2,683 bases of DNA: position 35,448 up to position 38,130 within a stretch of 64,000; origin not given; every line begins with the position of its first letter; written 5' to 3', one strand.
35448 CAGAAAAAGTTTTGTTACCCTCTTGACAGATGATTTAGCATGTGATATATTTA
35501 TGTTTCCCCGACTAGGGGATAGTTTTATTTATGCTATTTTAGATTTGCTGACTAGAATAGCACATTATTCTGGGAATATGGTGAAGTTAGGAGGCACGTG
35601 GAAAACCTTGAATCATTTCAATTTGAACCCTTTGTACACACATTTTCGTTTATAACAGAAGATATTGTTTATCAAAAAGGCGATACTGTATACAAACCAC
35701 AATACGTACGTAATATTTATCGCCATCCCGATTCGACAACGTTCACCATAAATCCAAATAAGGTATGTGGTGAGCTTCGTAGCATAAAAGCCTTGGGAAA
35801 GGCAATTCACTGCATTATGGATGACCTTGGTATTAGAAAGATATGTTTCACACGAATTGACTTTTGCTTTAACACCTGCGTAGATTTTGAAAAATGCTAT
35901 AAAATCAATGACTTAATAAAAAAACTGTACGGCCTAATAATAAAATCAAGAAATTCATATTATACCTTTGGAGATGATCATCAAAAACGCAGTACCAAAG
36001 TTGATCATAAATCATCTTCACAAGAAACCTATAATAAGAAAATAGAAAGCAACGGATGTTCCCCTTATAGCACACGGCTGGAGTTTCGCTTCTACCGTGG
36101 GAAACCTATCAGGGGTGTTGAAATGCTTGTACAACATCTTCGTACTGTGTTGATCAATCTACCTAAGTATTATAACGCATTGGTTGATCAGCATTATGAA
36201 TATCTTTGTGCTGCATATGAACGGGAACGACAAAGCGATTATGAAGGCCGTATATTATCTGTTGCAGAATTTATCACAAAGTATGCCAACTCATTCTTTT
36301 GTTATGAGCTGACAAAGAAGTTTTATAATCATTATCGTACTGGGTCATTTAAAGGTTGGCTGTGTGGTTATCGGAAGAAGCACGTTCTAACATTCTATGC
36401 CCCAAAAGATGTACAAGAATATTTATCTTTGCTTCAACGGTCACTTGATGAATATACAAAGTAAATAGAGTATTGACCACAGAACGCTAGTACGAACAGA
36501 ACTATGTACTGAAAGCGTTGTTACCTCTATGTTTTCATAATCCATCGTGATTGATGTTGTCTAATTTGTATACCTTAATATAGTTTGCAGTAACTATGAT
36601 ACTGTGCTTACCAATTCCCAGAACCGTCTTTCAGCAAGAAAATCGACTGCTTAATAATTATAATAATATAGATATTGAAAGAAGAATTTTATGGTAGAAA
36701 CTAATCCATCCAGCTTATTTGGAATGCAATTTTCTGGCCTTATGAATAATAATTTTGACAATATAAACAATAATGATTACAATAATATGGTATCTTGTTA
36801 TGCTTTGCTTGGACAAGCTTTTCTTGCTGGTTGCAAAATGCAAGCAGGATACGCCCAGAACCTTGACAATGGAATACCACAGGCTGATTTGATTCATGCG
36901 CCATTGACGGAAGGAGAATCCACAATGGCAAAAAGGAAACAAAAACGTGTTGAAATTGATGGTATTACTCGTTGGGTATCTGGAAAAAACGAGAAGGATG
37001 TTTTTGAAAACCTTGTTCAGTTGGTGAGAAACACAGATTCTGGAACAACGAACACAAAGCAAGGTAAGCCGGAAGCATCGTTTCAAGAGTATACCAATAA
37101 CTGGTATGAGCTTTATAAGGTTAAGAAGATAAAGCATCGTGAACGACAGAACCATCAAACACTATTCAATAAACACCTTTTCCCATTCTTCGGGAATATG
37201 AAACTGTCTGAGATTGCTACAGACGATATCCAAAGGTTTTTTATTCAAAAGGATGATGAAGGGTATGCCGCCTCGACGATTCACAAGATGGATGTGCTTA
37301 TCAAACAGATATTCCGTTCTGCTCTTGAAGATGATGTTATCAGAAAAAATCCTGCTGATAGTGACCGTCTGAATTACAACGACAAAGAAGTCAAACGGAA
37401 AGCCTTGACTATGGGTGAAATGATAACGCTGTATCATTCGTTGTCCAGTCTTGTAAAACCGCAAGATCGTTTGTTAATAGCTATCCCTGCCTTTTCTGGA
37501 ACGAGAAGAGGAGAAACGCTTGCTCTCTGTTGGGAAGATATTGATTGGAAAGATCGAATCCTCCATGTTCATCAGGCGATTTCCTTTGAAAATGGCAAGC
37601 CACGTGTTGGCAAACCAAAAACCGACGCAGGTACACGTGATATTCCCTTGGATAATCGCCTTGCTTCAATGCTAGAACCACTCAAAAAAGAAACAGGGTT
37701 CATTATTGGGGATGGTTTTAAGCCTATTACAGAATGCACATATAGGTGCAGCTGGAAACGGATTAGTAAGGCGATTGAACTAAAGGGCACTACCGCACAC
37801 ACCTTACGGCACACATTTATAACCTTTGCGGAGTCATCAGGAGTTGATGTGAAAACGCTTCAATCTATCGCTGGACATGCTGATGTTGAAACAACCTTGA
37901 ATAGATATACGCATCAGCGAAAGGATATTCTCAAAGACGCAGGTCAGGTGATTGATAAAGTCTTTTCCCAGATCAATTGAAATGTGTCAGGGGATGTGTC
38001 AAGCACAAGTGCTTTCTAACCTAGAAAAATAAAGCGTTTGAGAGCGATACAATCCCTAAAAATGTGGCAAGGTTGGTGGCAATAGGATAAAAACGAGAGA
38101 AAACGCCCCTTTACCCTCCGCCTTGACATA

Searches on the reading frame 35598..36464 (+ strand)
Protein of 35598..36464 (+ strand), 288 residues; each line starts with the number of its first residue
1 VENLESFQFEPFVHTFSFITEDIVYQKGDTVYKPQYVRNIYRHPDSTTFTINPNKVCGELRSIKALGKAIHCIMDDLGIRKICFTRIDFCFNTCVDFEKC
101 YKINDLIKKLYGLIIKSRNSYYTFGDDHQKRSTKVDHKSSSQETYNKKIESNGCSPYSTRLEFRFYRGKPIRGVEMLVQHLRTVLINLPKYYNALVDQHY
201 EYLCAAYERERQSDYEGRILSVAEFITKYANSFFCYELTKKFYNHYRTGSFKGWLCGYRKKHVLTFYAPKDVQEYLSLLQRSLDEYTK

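Call 4: search_protein_families(library=pfam, proteins=[window:35598-36464:+], max_evalue=1)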
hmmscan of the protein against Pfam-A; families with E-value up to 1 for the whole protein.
window:35598-36464:+ (288 aa): 1 family
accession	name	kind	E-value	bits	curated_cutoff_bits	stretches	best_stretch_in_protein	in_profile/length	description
PF09131.15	Endotoxin_mid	-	0.23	11.6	22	1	97-195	90-181/206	Bacillus thuringiensis delta-Endotoxin, middle domain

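Call 5: search_protein_families(library=padloc, proteins=[window:35598-36464:+], max_evalue=1)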
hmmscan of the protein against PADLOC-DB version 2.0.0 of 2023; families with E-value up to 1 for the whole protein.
window:35598-36464:+ (288 aa): 0 families

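Call 6: search_protein_families(library=ncbifam, proteins=[window:35598-36464:+], max_evalue=1)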
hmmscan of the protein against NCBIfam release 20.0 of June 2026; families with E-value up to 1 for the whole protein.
window:35598-36464:+ (288 aa): 0 families

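Call 29: search_protein_families(library=phrogs, proteins=[window:35598-36464:+], max_evalue=0.1)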
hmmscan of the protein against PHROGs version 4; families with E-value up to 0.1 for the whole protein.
window:35598-36464:+ (288 aa): 0 families

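Call 43: find_homologous_proteins(query=window:35598-36464:+, max_evalue=0.001)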
Query window:35598-36464:+ (288 aa): 3 proteins with E <= 0.001 among 232 candidates.
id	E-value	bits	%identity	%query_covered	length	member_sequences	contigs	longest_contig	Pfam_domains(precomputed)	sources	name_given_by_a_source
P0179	5.0e-196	668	100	100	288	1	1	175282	-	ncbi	-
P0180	2.1e-106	374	60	100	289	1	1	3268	-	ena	-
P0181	2.0e-90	321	51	100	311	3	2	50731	-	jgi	-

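Call 45: find_encoding_contigs(protein=P0181, flank=10000, max_places=2)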
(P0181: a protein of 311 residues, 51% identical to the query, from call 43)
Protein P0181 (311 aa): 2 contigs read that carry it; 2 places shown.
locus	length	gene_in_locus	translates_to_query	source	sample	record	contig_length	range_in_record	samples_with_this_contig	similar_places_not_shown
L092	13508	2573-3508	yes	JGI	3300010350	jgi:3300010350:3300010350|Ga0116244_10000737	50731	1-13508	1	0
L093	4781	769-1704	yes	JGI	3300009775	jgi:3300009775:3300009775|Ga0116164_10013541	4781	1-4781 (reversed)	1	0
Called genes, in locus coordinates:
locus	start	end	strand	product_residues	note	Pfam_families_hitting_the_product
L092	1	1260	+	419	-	?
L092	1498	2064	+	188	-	PF00239:Resolvase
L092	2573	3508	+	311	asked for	-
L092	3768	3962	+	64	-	PF12728:HTH_17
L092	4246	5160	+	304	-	PF14659:Phage_int_SAM_3, PF00589:Phage_integrase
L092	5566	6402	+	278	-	PF00165:HTH_AraC (faint), PF12833:HTH_18, PF06445:GyrI-like, PF14526:Cass2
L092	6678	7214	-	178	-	PF00719:Pyrophosphatase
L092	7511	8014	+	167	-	PF22381:Staph_reg_Sar_Rot, PF12802:MarR_2, PF01047:MarR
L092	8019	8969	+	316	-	PF08545:ACP_syn_III, PF08541:ACP_syn_III_C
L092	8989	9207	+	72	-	PF00550:PP-binding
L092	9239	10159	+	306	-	PF00478:IMPDH (faint), PF03060:NMO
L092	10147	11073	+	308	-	PF00698:Acyl_transf_1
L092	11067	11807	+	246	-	PF00106:adh_short, PF01370:Epimerase (weak), PF08659:KR, PF13561:adh_short_C2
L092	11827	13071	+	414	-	PF00109:ketoacyl-synt, PF02801:Ketoacyl-synt_C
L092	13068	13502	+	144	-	PF13375:RnfC_N (weak), PF00364:Biotin_lipoyl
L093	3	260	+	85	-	PF00239:Resolvase (weak)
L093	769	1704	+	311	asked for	-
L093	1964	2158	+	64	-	PF12728:HTH_17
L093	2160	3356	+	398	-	PF14659:Phage_int_SAM_3, PF00589:Phage_integrase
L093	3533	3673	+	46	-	-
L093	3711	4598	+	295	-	PF00165:HTH_AraC (faint), PF12833:HTH_18, PF06445:GyrI-like, PF14526:Cass2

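Call 46: find_encoding_contigs(protein=P0180, flank=5000, max_places=2)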
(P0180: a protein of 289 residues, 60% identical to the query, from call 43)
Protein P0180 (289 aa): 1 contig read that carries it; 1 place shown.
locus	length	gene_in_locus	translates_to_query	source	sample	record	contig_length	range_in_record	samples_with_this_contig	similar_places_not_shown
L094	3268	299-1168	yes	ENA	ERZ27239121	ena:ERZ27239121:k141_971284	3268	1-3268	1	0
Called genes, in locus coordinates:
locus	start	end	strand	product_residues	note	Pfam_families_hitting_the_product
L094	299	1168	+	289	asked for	-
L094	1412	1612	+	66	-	PF12728:HTH_17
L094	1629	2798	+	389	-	PF14659:Phage_int_SAM_3, PF00589:Phage_integrase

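Call 73: predict_structure(alignment_id=A4)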
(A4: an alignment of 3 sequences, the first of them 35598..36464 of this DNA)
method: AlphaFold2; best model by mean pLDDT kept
length: 288 residues; sequences in the alignment: 3
mean_pLDDT: 58.9   pTM: 0.48
mean pLDDT of the five models: 58.9, 56.2, 55.9, 40.6, 35.2
residues with pLDDT >= 90: 0; 70-90: 82; 50-70: 123; < 50: 83
segments of 3 or more residues with pLDDT < 50: 1-11, 92-95, 115-173, 215-217, 262-264
pLDDT, mean of each block of 10 residues (from residue 1): 41 62 57 76 76 75 76 79 60 49 57 44 33 26 30 35 45 55 66 74 78 56 71 70 71 57 56 68 66
secondary structure, 60 per line:
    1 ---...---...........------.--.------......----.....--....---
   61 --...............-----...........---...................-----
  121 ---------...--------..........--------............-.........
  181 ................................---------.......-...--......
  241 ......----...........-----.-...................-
elements in order: E10-20 E37-42 E47-51 H54-57 H63-77 E83-93 H97-115 H141-150 E159-170 H172-212 H222-228 H236-246 H251-261 H269-287

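Call 75: search_solved_structures(query=A4, max_evalue=10, show_alignments=2)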
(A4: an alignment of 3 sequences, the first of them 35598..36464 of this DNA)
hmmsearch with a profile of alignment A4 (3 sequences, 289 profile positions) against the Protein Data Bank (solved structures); distinct sequences matched with E-value up to 10: 0.

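Call 76: fold_search(model_id=the predicted structure, library=pdb)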
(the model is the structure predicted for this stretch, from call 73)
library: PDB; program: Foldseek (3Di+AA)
matches with E <= 10: 320; with E <= 0.001: 0
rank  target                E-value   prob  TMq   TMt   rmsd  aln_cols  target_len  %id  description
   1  2cdq_A                1.7e-02  0.69  0.18  0.13   9.6       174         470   10  Crystal structure of Arabidopsis thaliana aspartate kinase complexed with lysine and S- adenosylmethionine (released 2006-05-30)
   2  3tvi_G                2.7e-02  0.75  0.17  0.13   8.9       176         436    8  Crystal structure of Clostridium acetobutylicum aspartate kinase (CaAK): An important allosteric enzyme for industrial (released 2011-11-09)
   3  3tvi_D                9.4e-02  0.54  0.18  0.13   9.5       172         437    9  Crystal structure of Clostridium acetobutylicum aspartate kinase (CaAK): An important allosteric enzyme for industrial (released 2011-11-09)
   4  1mp9_A                1.2e-01  0.35  0.23  0.31   9.8       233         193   12  TBP from a mesothermophilic archaeon, Sulfolobus acidocaldarius (released 2003-11-04)
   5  3tvi_J                1.4e-01  0.38  0.17  0.13   9.5       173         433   10  Crystal structure of Clostridium acetobutylicum aspartate kinase (CaAK): An important allosteric enzyme for industrial (released 2011-11-09)
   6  3s1t_A                1.5e-01  0.28  0.17  0.26  10.1       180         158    8  Structure of the regulatory domain of aspartokinase (Rv3709c; AK-beta) in complex with threonine from Mycobacterium tu (released 2012-06-13)
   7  3ab2_J                1.6e-01  0.23  0.17  0.27   9.6       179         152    8  Crystal structure of aspartate kinase from Corynebacterium glutamicum in complex with threonine (released 2010-06-23)
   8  6mx1_B                1.7e-01  0.25  0.16  0.25   9.7       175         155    7  The crystal structure of the regulatory domain of aspartokinase in the bifunctional aspartokinase/homoserine dehydroge (released 2018-11-07)
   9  3s1t_B                1.7e-01  0.25  0.16  0.26  10.0       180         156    8  Structure of the regulatory domain of aspartokinase (Rv3709c; AK-beta) in complex with threonine from Mycobacterium tu (released 2012-06-13)
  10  2dtj_A                2.3e-01  0.33  0.18  0.28  10.0       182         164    6  Crystal structure of regulatory subunit of aspartate kinase from Corynebacterium glutamicum (released 2007-05-01)
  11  3ab4_G                2.5e-01  0.18  0.15  0.13  10.1       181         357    6  Crystal structure of feedback inhibition resistant mutant of aspartate kinase from Corynebacterium glutamicum in compl (released 2010-06-23)
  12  4go7                  2.7e-01  0.20  0.15  0.24  10.3       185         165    8  The regulatory subunit of aspartate kinase in complex with threonine from Mycobacterium tuberculosis (released 2012-09-05)
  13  2dtj_B                3.0e-01  0.15  0.16  0.24  10.4       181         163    9  Crystal structure of regulatory subunit of aspartate kinase from Corynebacterium glutamicum (released 2007-05-01)
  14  3ab2_H                3.1e-01  0.20  0.18  0.28   9.5       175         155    8  Crystal structure of aspartate kinase from Corynebacterium glutamicum in complex with threonine (released 2010-06-23)
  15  1ais_A                3.1e-01  0.15  0.19  0.26  10.5       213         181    8  TATA-BINDING PROTEIN/TRANSCRIPTION FACTOR (II)B/TATA-BOX COMPLEX FROM PYROCOCCUS WOESEI (released 1997-07-07)
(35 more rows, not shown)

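Call 79: search_dna_similar(query=window:35598-36464:+, collection=plasmids, mode=protein, max_evalue=0.01, max_rows=15)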
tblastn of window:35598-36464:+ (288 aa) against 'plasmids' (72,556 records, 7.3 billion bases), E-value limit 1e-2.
No match.

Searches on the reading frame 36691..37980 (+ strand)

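Call 4: search_protein_families(library=pfam, proteins=[window:36691-37980:+], max_evalue=1)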
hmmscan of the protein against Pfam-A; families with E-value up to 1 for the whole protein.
window:36691-37980:+ (429 aa): 4 families
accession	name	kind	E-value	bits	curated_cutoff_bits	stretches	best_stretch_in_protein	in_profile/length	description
PF00589.27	Phage_integrase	-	8.8e-20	71.6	27.1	1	245-411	9-170/172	Phage integrase family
PF14659.12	Phage_int_SAM_3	-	3e-11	43.8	22.6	1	131-183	2-53/58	Phage integrase, N-terminal SAM-like domain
PF22022.2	Phage_int_M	-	1.6e-08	35.1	27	1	131-223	1-91/96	Phage integrase central domain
PF13102.12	Phage_int_SAM_5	-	0.00029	21.6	22.3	1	131-222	2-93/98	Phage integrase SAM-like domain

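Call 5: search_protein_families(library=padloc, proteins=[window:36691-37980:+], max_evalue=1)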
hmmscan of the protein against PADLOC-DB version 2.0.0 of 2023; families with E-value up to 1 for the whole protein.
window:36691-37980:+ (429 aa): 0 families

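Call 6: search_protein_families(library=ncbifam, proteins=[window:36691-37980:+], max_evalue=1)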
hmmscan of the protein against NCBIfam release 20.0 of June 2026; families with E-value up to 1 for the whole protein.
window:36691-37980:+ (429 aa): 9 families
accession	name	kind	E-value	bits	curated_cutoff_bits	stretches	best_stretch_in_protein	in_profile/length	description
NF040815.2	recomb_XerA_Arch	equivalog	9.9e-21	74.5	220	1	163-416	27-261/263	site-specific tyrosine recombinase/integron integrase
TIGR02224.1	recomb_XerC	equivalog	4.2e-16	59.2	335.15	1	170-415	39-283/295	tyrosine recombinase XerC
TIGR02225.1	recomb_XerD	equivalog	2.3e-14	53.4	329.6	1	170-416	36-281/290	site-specific tyrosine recombinase XerD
NF001399.0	PRK00283.1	subfamily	3.4e-13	49.5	279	2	355-417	225-291/300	tyrosine recombinase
NF002331.0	PRK01287.1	subfamily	4.9e-12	45.5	371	1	187-408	90-311/365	site-specific tyrosine recombinase XerC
TIGR02249.1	integrase_gron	subfamily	7.9e-12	45.1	265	1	363-411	255-302/315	integron integrase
NF011946.0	PRK15417.1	equivalog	4e-08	32.8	435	1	350-410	256-316/337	integron integrase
NF003462.0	PRK05084.1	equivalog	9.5e-05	21.3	267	1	356-419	293-354/360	tyrosine recombinase XerS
NF040693.1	recomb_GmtY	equivalog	0.011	15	340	1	348-403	367-427/441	gamma-mobile-trio recombinase GmtY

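Call 29: search_protein_families(library=phrogs, proteins=[window:36691-37980:+], max_evalue=0.1)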
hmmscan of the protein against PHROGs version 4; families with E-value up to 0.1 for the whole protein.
window:36691-37980:+ (429 aa): 11 families
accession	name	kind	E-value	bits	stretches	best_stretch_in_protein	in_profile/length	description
phrog_1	-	integration and excision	1.2e-64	220.6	1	89-425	130-451/611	integrase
phrog_216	-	integration and excision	1.6e-28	100.7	1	197-419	15-234/301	integrase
phrog_7685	-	integration and excision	1.2e-14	55.4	1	306-425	119-239/240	integrase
phrog_7244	-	integration and excision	2e-09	38.1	1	166-296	109-233/263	integrase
phrog_7269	-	integration and excision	8.4e-08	33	1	354-417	16-77/89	integrase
phrog_26960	-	unknown function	1.8e-07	32.5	1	126-206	65-145/146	-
phrog_23271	-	unknown function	4.6e-06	27.5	1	367-414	9-55/67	-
phrog_35951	-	unknown function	0.00091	20.6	1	354-427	8-80/97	-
phrog_23783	-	integration and excision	0.0023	18.9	1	124-222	55-149/162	integrase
phrog_34557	-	integration and excision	0.0075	17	0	367-417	125-173/183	integrase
phrog_9208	-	integration and excision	0.0089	16.9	1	365-412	186-231/241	integrase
